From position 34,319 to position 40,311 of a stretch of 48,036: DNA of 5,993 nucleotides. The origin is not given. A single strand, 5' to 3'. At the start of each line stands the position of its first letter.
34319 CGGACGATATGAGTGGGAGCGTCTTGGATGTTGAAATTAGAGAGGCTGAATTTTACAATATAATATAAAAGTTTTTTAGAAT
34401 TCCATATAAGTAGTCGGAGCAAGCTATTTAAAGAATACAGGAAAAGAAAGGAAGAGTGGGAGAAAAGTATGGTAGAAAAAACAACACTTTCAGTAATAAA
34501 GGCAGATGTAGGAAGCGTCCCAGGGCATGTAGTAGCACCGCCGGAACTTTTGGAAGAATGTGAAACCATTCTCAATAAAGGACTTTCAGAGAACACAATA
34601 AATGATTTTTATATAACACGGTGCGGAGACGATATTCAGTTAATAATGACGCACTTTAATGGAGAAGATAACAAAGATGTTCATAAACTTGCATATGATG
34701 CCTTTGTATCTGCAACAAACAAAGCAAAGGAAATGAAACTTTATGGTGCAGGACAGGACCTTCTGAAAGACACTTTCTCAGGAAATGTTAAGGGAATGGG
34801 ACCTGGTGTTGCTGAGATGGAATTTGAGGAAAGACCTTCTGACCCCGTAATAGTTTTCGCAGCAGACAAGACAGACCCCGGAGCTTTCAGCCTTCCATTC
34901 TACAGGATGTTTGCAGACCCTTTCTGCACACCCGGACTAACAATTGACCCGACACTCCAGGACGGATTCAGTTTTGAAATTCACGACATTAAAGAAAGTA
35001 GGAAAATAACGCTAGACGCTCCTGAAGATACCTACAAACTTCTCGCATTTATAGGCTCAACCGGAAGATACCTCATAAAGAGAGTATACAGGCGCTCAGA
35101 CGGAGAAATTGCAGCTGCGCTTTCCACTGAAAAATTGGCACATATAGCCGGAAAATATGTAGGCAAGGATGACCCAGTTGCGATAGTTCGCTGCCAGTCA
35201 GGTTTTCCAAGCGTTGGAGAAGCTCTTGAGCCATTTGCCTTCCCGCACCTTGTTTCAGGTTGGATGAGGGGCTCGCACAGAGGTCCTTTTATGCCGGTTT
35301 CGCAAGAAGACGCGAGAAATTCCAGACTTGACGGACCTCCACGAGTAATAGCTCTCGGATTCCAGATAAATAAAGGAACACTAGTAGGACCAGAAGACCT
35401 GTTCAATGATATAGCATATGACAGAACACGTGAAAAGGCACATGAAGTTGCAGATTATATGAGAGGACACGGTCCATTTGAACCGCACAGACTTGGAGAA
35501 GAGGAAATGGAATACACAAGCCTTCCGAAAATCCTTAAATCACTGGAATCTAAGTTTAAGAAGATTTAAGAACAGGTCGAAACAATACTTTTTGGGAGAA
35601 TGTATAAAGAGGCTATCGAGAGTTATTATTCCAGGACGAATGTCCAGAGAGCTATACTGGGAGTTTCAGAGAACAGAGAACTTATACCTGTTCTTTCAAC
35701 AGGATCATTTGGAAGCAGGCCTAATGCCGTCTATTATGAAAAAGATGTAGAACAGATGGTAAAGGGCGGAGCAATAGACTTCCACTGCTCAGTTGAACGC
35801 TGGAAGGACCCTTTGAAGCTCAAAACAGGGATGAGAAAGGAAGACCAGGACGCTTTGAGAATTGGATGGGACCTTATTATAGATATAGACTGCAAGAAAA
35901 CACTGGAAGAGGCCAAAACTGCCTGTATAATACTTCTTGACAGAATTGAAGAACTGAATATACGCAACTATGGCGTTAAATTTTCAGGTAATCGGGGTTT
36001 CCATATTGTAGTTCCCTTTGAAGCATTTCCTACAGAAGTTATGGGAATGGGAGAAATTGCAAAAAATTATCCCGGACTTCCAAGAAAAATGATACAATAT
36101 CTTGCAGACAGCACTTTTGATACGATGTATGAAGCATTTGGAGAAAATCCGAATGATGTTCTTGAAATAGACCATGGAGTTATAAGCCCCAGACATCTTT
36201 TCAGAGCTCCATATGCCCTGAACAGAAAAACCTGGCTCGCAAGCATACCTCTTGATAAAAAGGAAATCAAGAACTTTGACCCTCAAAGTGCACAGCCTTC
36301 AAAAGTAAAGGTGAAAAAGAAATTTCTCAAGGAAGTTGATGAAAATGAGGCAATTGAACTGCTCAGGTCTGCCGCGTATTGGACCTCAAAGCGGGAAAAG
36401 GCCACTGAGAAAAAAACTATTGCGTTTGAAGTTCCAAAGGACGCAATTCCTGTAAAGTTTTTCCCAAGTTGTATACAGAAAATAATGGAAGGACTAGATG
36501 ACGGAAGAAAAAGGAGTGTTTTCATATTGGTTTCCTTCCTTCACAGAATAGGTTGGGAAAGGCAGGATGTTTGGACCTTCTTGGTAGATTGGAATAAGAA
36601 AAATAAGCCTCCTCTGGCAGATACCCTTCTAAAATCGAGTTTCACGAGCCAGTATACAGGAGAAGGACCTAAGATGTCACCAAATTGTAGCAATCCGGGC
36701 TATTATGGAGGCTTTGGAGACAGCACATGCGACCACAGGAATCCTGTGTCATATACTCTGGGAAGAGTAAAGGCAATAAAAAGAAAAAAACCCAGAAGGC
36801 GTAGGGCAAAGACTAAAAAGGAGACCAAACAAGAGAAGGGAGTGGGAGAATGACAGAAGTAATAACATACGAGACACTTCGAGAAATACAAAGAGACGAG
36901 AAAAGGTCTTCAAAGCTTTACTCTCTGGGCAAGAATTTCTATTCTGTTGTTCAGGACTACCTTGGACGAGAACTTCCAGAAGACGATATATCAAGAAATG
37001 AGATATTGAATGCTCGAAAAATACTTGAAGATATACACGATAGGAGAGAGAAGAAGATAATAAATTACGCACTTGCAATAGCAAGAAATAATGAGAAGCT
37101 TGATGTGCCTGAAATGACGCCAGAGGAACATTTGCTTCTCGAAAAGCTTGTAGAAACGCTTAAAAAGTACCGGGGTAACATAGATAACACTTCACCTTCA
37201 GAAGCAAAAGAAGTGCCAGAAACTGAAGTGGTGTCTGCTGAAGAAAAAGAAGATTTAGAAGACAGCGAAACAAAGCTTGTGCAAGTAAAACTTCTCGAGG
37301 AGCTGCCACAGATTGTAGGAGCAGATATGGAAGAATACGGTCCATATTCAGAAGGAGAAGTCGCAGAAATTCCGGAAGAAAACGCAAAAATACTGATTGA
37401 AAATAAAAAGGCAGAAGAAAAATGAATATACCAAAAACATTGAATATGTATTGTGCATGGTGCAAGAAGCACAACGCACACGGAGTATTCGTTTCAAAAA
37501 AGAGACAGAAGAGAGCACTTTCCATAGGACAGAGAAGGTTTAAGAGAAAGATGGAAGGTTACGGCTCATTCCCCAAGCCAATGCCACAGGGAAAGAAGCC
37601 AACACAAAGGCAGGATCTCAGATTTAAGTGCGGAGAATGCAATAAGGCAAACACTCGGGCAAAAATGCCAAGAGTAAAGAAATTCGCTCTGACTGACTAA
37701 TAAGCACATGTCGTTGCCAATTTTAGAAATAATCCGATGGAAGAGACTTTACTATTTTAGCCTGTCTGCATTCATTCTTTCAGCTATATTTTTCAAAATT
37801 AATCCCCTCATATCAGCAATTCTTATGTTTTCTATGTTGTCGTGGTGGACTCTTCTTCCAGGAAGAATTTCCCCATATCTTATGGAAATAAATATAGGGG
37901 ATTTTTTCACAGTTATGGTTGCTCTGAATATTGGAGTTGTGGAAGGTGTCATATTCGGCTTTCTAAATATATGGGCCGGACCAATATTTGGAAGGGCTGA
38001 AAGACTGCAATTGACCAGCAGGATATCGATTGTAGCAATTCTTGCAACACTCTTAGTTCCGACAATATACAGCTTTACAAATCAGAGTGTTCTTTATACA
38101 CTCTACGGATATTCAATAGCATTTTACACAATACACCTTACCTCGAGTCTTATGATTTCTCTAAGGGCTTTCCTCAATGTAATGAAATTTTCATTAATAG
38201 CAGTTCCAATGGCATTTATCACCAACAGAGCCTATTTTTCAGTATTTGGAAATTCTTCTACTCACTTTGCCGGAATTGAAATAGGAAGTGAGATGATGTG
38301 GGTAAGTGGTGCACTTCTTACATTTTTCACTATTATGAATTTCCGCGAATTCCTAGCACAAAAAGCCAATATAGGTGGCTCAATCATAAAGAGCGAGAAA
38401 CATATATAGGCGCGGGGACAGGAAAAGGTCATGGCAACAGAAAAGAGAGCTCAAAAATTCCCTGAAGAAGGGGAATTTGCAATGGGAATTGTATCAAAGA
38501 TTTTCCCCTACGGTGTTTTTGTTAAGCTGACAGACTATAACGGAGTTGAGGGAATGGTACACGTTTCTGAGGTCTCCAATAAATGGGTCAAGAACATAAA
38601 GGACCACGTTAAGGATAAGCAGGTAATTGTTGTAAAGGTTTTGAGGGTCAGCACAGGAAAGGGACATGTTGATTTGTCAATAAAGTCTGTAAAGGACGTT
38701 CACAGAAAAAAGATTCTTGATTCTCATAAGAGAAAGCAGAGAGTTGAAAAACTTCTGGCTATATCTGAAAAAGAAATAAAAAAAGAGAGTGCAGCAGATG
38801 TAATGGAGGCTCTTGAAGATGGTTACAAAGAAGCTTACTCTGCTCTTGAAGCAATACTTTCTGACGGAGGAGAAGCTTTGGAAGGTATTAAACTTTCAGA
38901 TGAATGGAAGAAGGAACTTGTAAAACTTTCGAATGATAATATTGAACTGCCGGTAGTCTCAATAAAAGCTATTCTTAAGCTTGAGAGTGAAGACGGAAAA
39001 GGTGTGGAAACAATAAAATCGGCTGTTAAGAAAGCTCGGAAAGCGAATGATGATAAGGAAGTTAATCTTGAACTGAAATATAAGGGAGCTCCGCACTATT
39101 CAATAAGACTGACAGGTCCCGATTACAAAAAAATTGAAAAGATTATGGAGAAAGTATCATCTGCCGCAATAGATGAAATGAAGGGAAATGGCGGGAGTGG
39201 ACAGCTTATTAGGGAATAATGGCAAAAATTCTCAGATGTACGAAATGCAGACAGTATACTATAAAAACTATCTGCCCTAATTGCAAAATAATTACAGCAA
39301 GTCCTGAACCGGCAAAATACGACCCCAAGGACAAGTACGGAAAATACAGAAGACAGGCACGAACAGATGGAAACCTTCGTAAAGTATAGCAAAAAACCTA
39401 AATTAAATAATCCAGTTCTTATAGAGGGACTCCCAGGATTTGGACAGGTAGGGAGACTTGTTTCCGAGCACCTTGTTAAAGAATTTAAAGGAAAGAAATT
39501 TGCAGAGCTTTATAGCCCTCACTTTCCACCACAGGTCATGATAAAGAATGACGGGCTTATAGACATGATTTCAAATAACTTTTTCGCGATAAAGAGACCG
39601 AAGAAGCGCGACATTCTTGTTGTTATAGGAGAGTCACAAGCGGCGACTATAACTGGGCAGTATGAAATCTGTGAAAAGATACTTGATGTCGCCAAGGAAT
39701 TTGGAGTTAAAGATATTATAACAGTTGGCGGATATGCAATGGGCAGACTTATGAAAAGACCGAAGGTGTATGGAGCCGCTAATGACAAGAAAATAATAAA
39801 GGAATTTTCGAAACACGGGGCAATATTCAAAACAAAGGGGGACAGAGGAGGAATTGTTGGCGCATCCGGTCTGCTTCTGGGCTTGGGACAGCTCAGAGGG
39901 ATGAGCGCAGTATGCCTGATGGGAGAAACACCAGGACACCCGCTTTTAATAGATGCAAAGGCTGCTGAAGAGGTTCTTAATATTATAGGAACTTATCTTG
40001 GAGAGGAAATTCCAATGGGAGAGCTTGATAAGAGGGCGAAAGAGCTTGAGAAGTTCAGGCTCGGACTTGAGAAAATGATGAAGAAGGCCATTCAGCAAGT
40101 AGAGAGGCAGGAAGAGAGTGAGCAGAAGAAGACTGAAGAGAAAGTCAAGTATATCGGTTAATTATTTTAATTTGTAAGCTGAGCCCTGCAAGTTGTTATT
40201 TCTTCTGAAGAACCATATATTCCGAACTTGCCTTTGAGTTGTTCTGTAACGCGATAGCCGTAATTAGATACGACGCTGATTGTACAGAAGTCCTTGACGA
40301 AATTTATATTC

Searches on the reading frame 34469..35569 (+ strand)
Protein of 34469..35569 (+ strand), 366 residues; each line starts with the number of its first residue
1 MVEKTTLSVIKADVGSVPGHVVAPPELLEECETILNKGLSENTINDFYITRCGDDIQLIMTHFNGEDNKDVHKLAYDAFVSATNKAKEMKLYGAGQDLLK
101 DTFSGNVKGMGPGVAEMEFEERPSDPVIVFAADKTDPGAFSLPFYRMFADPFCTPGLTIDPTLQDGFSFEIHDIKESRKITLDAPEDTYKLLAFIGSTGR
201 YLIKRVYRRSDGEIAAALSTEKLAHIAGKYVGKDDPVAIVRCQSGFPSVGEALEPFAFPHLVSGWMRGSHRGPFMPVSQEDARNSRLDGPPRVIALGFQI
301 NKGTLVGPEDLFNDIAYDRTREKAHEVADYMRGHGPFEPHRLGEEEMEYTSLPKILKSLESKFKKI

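Call 8: search_protein_families(library=pfam, proteins=[window:34469-35569:+], max_evalue=0.01)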
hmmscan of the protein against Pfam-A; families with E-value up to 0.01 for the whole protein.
window:34469-35569:+ (366 aa): 1 family
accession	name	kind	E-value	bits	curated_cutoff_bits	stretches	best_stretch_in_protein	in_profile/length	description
PF01950.21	FBPase_3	-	1.5e-178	593.9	25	1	4-364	1-361/361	Fructose-1,6-bisphosphatase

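Call 82: find_related_loci(query=A7, collection=genome_contigs, flank=1000)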
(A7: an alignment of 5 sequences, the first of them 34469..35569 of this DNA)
Query A7 (366 aa) in genome_contigs; peptide patterns used: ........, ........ (x = any residue, [..] = any of these).
600 stretches matched a pattern (row limit reached: there are more); 588 encode a relative of the query (tblastn E <= 1e-3); the best 80 are kept; 80 distinct loci.
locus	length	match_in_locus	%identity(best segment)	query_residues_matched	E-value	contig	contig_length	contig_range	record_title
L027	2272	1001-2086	67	4-366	8e-179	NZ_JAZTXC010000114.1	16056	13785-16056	MAG: Methanobrevibacter sp. isolate T1900045331_YK20190020.MAGScoT_cleanbin_000025 SGB_6527_k141_1295556, whole genome s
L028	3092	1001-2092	67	2-366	2e-173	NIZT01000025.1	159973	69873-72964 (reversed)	Candidatus Methanobinarius endosymbioticus isolate NOE ALNOE001_contig000025, whole genome shotgun sequence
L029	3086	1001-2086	67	4-366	1e-173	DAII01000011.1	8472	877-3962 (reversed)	MAG TPA_asm: Methanobrevibacter sp. UBA586 UBA586_contig_9660, whole genome shotgun sequence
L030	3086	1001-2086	67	4-366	4e-175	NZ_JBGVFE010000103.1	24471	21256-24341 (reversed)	MAG: Methanobrevibacter sp. isolate fecal_MAG_398 fecal_MAG_398_contig_0103, whole genome shotgun sequence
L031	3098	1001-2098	65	1-366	5e-172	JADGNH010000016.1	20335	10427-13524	MAG: Methanobacteriaceae archaeon isolate Chersky.38_6 contig-100_355, whole genome shotgun sequence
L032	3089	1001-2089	66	4-366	1e-174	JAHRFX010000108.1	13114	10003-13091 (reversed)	MAG: Methanobacterium sp. isolate J_0 k141_67633, whole genome shotgun sequence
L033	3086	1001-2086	65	4-366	4e-171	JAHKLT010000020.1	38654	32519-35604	MAG: Methanobacteriaceae archaeon isolate MAG 290 R3_Bin_00207_3_000000000025, whole genome shotgun sequence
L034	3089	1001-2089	65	4-366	6e-171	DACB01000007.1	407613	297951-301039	MAG TPA_asm: Methanobacterium sp. UBA294 UBA294_contig_39, whole genome shotgun sequence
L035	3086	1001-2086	66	4-366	1e-170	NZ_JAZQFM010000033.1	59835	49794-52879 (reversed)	MAG: Methanobrevibacter sp. isolate T1900044632_TS20190098.MAGScoT_cleanbin_000077 SGB_1074_k141_1554343, whole genome s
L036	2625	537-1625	66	4-366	5e-175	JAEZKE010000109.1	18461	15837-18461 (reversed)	MAG: Methanobacteriota archaeon isolate OH_CDB_265 k127_355143, whole genome shotgun sequence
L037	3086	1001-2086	66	4-366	2e-170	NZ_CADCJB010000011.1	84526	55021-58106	MAG: uncultured Methanobrevibacter sp. isolate RUG14697, whole genome shotgun sequence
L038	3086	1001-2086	66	4-366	6e-171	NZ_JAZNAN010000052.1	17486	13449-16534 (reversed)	MAG: Methanobrevibacter sp. isolate T1900044747_TS20190213.MAGScoT_cleanbin_000007 SGB_2127_k141_1411172, whole genome s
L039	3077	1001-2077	67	4-363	7e-170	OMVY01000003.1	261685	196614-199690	uncultured Methanobrevibacter sp. isolate RUG020 genome assembly, contig: scaffold_94, whole genome shotgun sequence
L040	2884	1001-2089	66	4-366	5e-175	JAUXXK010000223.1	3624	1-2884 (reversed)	MAG: Methanobacteriaceae archaeon isolate C17_concoct.bin.30 C17_k141_11797, whole genome shotgun sequence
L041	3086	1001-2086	66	4-366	1e-169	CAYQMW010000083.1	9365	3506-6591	MAG TPA_asm: uncultured Methanobrevibacter sp. isolate SRP278969_co1_116 genome assembly, contig: NODE_11085_length_9365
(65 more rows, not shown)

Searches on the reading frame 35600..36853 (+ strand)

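Call 8: search_protein_families(library=pfam, proteins=[window:35600-36853:+], max_evalue=0.01)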
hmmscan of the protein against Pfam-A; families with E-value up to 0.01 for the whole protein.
window:35600-36853:+ (417 aa): 3 families
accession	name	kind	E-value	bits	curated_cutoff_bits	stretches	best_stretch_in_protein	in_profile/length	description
PF01896.25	DNA_primase_S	-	1.7e-07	32.2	26.8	1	98-218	17-161/163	DNA primase small subunit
PF21686.3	LigD_Prim-Pol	-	3.3e-06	27.3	27.4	1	90-230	101-236/254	LigD, primase-polymerase domain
PF04104.19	DNA_primase_lrg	-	1.4e-05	25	22.4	1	241-341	61-164/266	Eukaryotic and archaeal DNA primase, large subunit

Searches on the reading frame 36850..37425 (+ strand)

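Call 8: search_protein_families(library=pfam, proteins=[window:36850-37425:+], max_evalue=0.01)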
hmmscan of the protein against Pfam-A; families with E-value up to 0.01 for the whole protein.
window:36850-37425:+ (191 aa): 2 families
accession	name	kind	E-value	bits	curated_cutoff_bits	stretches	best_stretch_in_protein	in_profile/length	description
PF22090.1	Gins51_C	-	3.3e-21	75.2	27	1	145-190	2-47/48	Gins51, C-terminal domain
PF05916.17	Sld5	-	3.6e-07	30.8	22.3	1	6-111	3-101/102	GINS complex protein helical bundle domain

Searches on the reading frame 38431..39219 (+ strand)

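Call 8: search_protein_families(library=pfam, proteins=[window:38431-39219:+], max_evalue=0.01)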
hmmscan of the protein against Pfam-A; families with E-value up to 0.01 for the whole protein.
window:38431-39219:+ (262 aa): 3 families
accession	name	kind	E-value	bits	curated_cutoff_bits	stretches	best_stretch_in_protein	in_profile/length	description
PF07541.17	EIF_2_alpha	-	5.5e-25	88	22.8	1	123-232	4-114/114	Eukaryotic translation initiation factor 2 alpha subunit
PF00575.29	S1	-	2.5e-13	50.7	22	1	11-85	2-74/74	S1 RNA binding domain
PF23459.1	S1_RRP5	-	3.3e-05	24.8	27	1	12-83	2-71/72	RRP5 S1 domain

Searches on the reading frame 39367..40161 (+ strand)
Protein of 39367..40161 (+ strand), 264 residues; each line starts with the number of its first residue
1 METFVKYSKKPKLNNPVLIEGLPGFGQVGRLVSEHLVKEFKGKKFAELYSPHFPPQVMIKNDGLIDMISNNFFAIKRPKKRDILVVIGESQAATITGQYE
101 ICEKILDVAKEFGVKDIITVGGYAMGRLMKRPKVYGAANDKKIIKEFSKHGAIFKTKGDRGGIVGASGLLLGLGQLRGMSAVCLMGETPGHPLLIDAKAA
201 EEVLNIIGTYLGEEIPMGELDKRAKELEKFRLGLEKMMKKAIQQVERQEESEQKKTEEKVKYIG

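Call 8: search_protein_families(library=pfam, proteins=[window:39367-40161:+], max_evalue=0.01)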
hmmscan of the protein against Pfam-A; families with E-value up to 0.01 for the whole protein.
window:39367-40161:+ (264 aa): 1 family
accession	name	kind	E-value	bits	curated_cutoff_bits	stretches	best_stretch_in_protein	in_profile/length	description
PF09754.15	PAC2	-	5.4e-52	177.2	25.8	1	18-229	1-209/215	PAC2 family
